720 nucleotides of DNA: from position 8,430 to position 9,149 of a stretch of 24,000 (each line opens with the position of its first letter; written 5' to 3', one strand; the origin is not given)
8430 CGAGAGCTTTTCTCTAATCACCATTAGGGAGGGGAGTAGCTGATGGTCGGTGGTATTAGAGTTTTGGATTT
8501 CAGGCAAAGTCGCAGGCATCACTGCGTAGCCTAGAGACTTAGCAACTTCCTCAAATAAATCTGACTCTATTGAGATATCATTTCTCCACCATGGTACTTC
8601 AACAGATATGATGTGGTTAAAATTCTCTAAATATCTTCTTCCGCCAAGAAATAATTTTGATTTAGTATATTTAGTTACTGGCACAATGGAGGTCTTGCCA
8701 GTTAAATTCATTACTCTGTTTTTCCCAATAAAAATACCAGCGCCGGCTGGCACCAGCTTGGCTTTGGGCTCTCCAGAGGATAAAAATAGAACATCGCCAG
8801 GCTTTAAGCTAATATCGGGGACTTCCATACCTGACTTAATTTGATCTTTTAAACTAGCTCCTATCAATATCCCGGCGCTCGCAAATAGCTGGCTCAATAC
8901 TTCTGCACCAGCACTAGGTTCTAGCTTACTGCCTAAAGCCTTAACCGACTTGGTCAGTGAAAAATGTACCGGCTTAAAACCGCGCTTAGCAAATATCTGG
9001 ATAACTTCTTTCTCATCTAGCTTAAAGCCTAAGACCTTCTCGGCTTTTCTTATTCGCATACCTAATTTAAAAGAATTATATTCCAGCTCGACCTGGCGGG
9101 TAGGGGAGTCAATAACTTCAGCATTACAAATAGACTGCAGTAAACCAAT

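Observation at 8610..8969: Insertion in PheT that resembles a catalytically dead NlpC/P60 domain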

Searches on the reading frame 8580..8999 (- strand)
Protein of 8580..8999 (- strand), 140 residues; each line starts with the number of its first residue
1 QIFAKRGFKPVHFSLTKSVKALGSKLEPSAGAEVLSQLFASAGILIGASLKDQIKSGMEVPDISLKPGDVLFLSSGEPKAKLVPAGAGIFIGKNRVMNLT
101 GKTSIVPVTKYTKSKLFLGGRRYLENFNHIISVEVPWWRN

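Call 5: search_protein_families(library=pfam, proteins=[window:8580-8999:-], max_evalue=10)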
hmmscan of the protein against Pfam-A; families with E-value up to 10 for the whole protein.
window:8580-8999:- (140 aa): 1 family
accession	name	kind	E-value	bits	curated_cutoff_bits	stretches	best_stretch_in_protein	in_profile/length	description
PF00877.26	NLPC_P60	-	0.00037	20.9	23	1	37-111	22-91/105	NlpC/P60 family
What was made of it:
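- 8970..9068 (-): N-terminal half of the B5 domain (about residues 400-432), ending ............. Pfam reports B5 as two stretches (call 5).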

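Call 6: search_protein_families(library=ncbifam, proteins=[window:8580-8999:-], max_evalue=10)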
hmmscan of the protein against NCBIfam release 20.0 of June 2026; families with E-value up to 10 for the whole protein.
window:8580-8999:- (140 aa): 2 families
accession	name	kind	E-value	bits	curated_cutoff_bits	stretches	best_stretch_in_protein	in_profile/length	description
NF033742.1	NlpC_p60_RipB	exception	0.0055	16.4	335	1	38-110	124-190/206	NlpC/P60 family peptidoglycan endopeptidase RipB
NF033743.1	NlpC_inact_RipD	exception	0.023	14.2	215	1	37-105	101-163/181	NlpC/P60 family peptidoglycan-binding protein RipD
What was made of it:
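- On RipD-type non-catalytic NlpC/P60 (NCBIfam NF033743): 14.2 bits against a cut-off of 215 (call 6).
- Closest known: RipD. Different: It is not a close relative: NCBIfam RipD scores 14.2 bits against a cut-off of 215 (call 6).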

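Call 7: search_solved_structures(query=window:8580-8999:-, max_evalue=10, show_alignments=3)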
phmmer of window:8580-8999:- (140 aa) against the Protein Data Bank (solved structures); distinct sequences matched with E-value up to 10: 4.
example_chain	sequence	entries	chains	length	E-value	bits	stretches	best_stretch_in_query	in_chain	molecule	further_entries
3pbi_A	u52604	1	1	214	0.017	18.2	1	36-110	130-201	INVASION PROTEIN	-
3i86_A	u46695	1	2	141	0.07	16.2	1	37-110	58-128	Putative uncharacterized protein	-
3g6b_A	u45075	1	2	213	1.6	11.8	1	67-130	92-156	Methyl-accepting chemotaxis protein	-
3g67_A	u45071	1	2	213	1.6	11.8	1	67-130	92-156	Methyl-accepting chemotaxis protein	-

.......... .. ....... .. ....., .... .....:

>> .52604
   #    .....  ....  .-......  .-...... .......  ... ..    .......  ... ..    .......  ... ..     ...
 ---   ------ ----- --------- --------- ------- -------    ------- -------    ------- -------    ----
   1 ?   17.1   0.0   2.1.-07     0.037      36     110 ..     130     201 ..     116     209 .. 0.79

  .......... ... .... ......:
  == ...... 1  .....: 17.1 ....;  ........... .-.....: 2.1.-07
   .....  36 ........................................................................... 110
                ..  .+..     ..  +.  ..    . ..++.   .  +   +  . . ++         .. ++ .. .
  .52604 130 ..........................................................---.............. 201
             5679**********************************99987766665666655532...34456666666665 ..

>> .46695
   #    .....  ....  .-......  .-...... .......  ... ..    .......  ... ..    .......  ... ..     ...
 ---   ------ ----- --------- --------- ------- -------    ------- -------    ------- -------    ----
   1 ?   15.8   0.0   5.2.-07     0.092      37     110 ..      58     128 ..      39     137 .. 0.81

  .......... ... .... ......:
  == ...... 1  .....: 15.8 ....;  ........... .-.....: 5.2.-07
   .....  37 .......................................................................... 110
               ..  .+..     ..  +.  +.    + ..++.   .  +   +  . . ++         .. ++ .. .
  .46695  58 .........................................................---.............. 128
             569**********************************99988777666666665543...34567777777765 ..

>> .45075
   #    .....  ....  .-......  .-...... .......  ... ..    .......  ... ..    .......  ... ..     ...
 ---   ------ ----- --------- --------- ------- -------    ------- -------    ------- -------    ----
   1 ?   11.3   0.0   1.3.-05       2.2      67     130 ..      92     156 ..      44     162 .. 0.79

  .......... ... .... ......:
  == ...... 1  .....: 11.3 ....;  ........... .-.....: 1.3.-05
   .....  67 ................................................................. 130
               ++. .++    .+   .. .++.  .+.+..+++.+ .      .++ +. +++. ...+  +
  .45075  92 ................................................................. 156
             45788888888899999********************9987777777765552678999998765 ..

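Call 22: search_protein_families(library=pfam, alignment_id=A1, max_evalue=0.01)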
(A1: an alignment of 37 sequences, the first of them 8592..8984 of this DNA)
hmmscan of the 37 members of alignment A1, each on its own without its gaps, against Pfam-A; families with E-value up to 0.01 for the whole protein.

A. member 1, window:8592-8984:- (131 aa): 1 family
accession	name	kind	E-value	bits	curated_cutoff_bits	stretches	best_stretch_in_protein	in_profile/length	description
PF00877.26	NLPC_P60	-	0.00032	21.1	23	1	31-106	21-91/105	NlpC/P60 family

B. families by the number of members that match (of 37 scanned): 4 families
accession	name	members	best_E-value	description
PF00877.26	NLPC_P60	37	3.8e-20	NlpC/P60 family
PF05708.18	Peptidase_C92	19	1.5e-09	Permuted papain-like amidase enzyme, YaeF/YiiX, C92 family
PF04970.19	LRAT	5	0.00069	Lecithin retinol acyltransferase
PF17769.7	PurK_C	1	0.0024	Phosphoribosylaminoimidazole carboxylase C-terminal domain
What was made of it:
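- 8604..8969 (-): Inserted, catalytically dead NlpC/P60 domain with its linkers (residues 433-554; the finding's 8610-8969 is residues 433-552). PF00877 E 3.2e-4 (calls 5, 22).
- On NlpC/P60 (Pfam PF00877, MEROPS C40): The window's insert alone scores 20.9-21.1 bits against 23 (E about 3e-4; calls 5, 22). All 37 inserts scanned hit PF00877 at E <= 0.01, the best at 3.8e-20 (call 22).
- Checked: The excised insert hits PF00877 at E 3.2e-4 to 3.7e-4 (20.9-21.1 bits, just under the gathering score of 23; calls 5, 22).
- Homology to NlpC/P60: calls 5, 22 (all 37 inserts hit PF00877, best 3.8e-20), 23 (mixed profile vs PDB 3.7e-20), 65 (2e-39 to an intact insert) and 78 (degenerate-only profile 8.6e-12). 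On its own the window's insert falls just below Pfam's gathering score (20.9-21.1 bits against 23; calls 5, 22).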

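Call 23: search_solved_structures(query=A1, max_evalue=0.001, show_alignments=2)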
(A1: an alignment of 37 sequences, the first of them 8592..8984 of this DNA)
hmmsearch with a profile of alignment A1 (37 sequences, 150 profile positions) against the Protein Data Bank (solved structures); distinct sequences matched with E-value up to 0.001: 38.
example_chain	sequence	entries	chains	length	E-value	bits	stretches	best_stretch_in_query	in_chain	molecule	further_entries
7cfl_A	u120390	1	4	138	3.7e-20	76.1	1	9-137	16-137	Putative cell wall hydrolase phosphatase-associated protein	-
8v3w_H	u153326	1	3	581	9.7e-19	71.5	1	12-137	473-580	Hub-Hydrolase (CD1368)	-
3h41_A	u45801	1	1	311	4.6e-17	66.1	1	34-138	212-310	NLP/P60 family protein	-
9ubf_A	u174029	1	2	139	9.2e-16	61.9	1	11-111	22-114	Cell wall hydrolase Tn916-like,CTn7-Orf16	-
4hpe_A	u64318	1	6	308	7e-15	59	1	12-111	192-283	Putative cell wall hydrolase Tn916-like,CTn1-Orf17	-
4xcm_A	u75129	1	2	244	1.7e-13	54.5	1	14-138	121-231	Cell wall-binding endopeptidase-related protein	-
2k1g_A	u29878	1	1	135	2.9e-12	50.5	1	21-139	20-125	Lipoprotein spr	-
8xud_I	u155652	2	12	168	4.7e-12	49.9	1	21-139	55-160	Murein DD-endopeptidase MepS/Murein LD-carboxypeptidase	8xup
4fdy_A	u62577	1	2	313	7.8e-12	49.1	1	12-140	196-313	Similar to lipoprotein, NLP/P60 family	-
8er5_A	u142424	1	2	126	1.4e-11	48.3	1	16-128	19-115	NlpC/P60 domain-containing protein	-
7v6s_A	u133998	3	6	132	3.7e-11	46.9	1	22-138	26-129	Murein DD-endopeptidase MepS/Murein LD-carboxypeptidase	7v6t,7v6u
3pbi_A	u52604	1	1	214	2.2e-10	44.4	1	32-124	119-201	INVASION PROTEIN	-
3i86_A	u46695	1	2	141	3.1e-10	43.9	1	32-124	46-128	Putative uncharacterized protein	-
8i2e_B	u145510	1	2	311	5.7e-10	43.1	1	10-137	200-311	Probable peptidoglycan endopeptidase LytE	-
23tz_A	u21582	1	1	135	1.3e-09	41.9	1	20-136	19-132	Peptidoglycan DL-endopeptidase CwlO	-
6biq_A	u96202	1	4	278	3.4e-09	40.6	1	15-123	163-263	Clan CA, family C40, NlpC/P60 superfamily cysteine peptidase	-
6b8c_A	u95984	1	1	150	9.7e-08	35.8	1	10-125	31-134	NLP/P60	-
8idc_E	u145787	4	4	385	2.3e-07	34.6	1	18-137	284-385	NlpC/P60 family protein | Probable endopeptidase MT2245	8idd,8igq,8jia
2hbw_A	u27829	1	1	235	2.9e-07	34.3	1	34-117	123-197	NLP/P60 protein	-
6bim_A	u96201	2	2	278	4.4e-07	33.7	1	15-120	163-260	Clan CA, family C40, NlpC/P60 superfamily cysteine peptidase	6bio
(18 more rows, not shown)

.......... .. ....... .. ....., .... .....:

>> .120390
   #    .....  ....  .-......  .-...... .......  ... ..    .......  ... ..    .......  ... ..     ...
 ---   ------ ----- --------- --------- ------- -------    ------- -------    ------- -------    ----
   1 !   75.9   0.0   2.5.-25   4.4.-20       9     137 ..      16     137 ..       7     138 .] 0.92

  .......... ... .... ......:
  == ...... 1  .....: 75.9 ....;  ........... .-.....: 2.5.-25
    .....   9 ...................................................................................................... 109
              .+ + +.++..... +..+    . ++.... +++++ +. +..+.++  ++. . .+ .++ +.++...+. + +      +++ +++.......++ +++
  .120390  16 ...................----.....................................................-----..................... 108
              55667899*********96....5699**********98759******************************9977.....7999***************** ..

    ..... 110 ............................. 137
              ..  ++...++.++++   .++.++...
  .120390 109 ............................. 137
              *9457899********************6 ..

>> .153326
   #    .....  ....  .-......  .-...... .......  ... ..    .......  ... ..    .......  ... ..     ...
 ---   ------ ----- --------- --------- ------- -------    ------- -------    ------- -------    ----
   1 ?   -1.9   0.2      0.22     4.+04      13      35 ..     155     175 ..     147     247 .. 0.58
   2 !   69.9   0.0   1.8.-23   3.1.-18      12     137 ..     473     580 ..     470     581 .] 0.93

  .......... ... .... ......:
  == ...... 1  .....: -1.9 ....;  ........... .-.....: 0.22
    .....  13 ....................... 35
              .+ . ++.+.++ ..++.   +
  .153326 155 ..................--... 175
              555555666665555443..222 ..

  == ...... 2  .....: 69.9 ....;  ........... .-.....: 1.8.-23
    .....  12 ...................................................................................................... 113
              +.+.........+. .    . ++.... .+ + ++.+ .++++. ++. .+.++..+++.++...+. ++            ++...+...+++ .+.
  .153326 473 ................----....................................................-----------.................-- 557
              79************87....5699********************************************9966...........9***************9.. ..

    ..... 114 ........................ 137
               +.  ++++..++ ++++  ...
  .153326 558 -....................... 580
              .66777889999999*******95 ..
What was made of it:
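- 8706..8708 (-): N520, at the position of the third catalytic residue (Gln, His or Glu in most intact relatives). In the profile alignment to 7cfl_A, this column pairs with the structure's third-residue His (call 23).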

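Call 26: predict_structure(alignment_id=A1)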
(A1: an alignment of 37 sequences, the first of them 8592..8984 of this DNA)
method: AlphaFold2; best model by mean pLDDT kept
length: 131 residues; sequences in the alignment: 37
mean_pLDDT: 79.6   pTM: 0.72
mean pLDDT of the five models: 79.6, 78.7, 77.8, 77.1, 76.1
residues with pLDDT >= 90: 24; 70-90: 71; 50-70: 36; < 50: 0
segments of 3 or more residues with pLDDT < 50: none
pLDDT, mean of each block of 10 residues (from residue 1): 68 66 69 84 87 90 89 67 89 82 90 89 65 64
secondary structure, 60 per line:
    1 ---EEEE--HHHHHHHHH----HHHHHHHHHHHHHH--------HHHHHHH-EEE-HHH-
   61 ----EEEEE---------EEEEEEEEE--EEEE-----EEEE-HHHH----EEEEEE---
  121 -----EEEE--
elements in order: E4-7 H10-18 H23-36 H45-51 E53-55 E65-69 E79-87 E90-93 E99-102 H104-107 E112-117 E126-129
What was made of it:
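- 8604..8969 (-): AF2 gives pLDDT 79.6 and pTM 0.72 (call 26).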

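Call 31: fold_search(model_id=the predicted structure, library=pdb)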
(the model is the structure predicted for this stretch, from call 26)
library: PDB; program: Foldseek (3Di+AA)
matches with E <= 10: 436; with E <= 0.001: 37
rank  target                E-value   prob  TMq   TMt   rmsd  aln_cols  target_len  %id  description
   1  7cfl_A                1.1e-05  1.00  0.65  0.66   3.4       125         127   21  X-ray structure of autolysin Acd24020 catalytic domain from Clostridium difficile (released 2020-11-25)
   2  4hpe_A                1.6e-05  1.00  0.66  0.32   3.8       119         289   17  Crystal structure of a putative cell wall hydrolase (CD630_03720) from Clostridium difficile 630 at 2.38 A resolution (released 2012-11-28)
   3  4hpe_D                1.7e-05  1.00  0.66  0.32   3.8       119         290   17  Crystal structure of a putative cell wall hydrolase (CD630_03720) from Clostridium difficile 630 at 2.38 A resolution (released 2012-11-28)
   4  4fdy_A                1.8e-05  1.00  0.66  0.32   5.5       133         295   16  Crystal structure of a similar to lipoprotein, NLP/P60 family (SAV0400) from Staphylococcus aureus subsp. aureus Mu50  (released 2012-07-25)
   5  4xcm_B                1.9e-05  1.00  0.62  0.40   5.7       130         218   18  Crystal structure of the putative NlpC/P60 D,L endopeptidase from T. thermophilus (released 2015-01-14)
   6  7v6t_B                2.1e-05  1.00  0.60  0.65   7.3       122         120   20  Crystal structure of bacterial peptidase (released 2022-08-24)
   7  7cfl_B                2.7e-05  1.00  0.61  0.65   3.6       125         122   22  X-ray structure of autolysin Acd24020 catalytic domain from Clostridium difficile (released 2020-11-25)
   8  9ubf_A                3.1e-05  1.00  0.65  0.69   3.9       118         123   16  X-ray structure of Clostridioides difficile autolysin Acd33800 catalytic domain (released 2025-10-15)
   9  4xcm_A                3.7e-05  1.00  0.62  0.48   5.8       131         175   15  Crystal structure of the putative NlpC/P60 D,L endopeptidase from T. thermophilus (released 2015-01-14)
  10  9ubf_B                3.9e-05  1.00  0.63  0.68   3.6       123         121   17  X-ray structure of Clostridioides difficile autolysin Acd33800 catalytic domain (released 2025-10-15)
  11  8xup_E                4.1e-05  1.00  0.57  0.55   2.6        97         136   21  Crystal structure of lipoprotein NlpI in complex with MepS (released 2024-06-05)
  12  7v6s_A                4.1e-05  1.00  0.58  0.61   3.0        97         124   21  Crystal structure of bacterial peptidase (released 2022-08-24)
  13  3h41                  5.0e-05  1.00  0.61  0.27   2.8        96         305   22  CRYSTAL STRUCTURE OF A NLPC/P60 FAMILY PROTEIN (BCE_2878) FROM BACILLUS CEREUS ATCC 10987 AT 1.79 A RESOLUTION (released 2009-05-05)
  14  8xup_J                6.0e-05  1.00  0.66  0.61   3.5       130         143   16  Crystal structure of lipoprotein NlpI in complex with MepS (released 2024-06-05)
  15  7v6u_B                6.8e-05  1.00  0.57  0.59   3.0        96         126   21  Crystal structure of bacterial peptidase (released 2022-08-24)
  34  8er5_B                6.1e-04  1.00  0.54  0.57   3.0        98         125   23  Crystal Structure of NlpC/P60 domain from Clostridium innocuum NlpC/P60 domain-containing protein CI_01448. (released 2023-10-18)
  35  8er5_A                6.5e-04  1.00  0.55  0.57   2.9        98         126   22  Crystal Structure of NlpC/P60 domain from Clostridium innocuum NlpC/P60 domain-containing protein CI_01448. (released 2023-10-18)
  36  3i86_B                6.9e-04  1.00  0.60  0.58   3.8       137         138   18  Crystal structure of the P60 Domain from M. avium subspecies paratuberculosis antigen MAP1204 (released 2010-07-21)
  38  3i86_A                1.1e-03  1.00  0.54  0.53   3.6        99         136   20  Crystal structure of the P60 Domain from M. avium subspecies paratuberculosis antigen MAP1204 (released 2010-07-21)
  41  3gt2                  2.4e-03  1.00  0.54  0.52   3.5        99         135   17  Crystal Structure of the P60 Domain from M. avium paratuberculosis Antigen MAP1272c (released 2010-04-07)
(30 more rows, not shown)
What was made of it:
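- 8604..8969 (-): The top 50 listed Foldseek PDB hits are all NlpC/P60, with 7cfl_A best at E 1.1e-5 and TM 0.65 (call 31).
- On NlpC/P60 (Pfam PF00877, MEROPS C40): The top 50 listed Foldseek hits are all NlpC/P60, with TM 0.6-0.66 (calls 26, 31).
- Fold: calls 26 and 31 for the window copy (pLDDT 79.6; top 50 hits all NlpC/P60, including the non-catalytic RipD). Foldseek hits are exclusively NlpC/P60 (call 31).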

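Call 46: search_protein_representatives(alignment_id=A1)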
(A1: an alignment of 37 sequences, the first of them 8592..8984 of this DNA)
Query: 37 sequences, 150 profile positions. Proteins with E-value up to 0.001 (for the whole library): 35883; up to 1e-10: 7103; up to 1e-30: 74. The best 150 are listed.
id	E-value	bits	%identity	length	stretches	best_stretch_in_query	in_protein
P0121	1.1e-131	451.1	-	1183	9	15-139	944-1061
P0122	1.0e-71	256.5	-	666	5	11-138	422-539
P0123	1.4e-55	204.1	-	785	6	11-137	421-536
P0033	1.1e-54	201.3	-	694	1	1-150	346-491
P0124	1.8e-54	200.5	-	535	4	9-135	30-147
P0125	2.3e-54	200.2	-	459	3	10-142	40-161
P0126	3.2e-54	199.7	-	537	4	12-136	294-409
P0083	1.8e-53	197.3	-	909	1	1-150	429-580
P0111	7.6e-53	195.3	-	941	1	1-150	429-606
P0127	1.3e-52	194.5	-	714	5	32-140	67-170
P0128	3.4e-52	193.2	-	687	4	13-137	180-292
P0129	1.4e-51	191.1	-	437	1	1-150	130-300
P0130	2.6e-51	190.3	-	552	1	1-150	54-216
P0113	2.0e-50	187.4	-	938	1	1-150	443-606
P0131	2.4e-50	187.1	-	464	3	14-140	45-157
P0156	3.8e-39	150.8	-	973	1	1-150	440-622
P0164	2.0e-36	142.0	-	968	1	1-150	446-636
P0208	1.6e-27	113.1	-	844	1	12-150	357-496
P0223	1.3e-25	106.9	-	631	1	2-112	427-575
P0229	7.8e-25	104.4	-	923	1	10-140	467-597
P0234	1.0e-23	100.8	-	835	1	14-140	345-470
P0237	1.2e-23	100.5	-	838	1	10-136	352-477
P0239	1.6e-23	100.1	-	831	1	12-142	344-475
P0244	6.4e-23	98.1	-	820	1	2-144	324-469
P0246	8.7e-23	97.7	-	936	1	15-138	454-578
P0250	1.4e-22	97.0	-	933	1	10-139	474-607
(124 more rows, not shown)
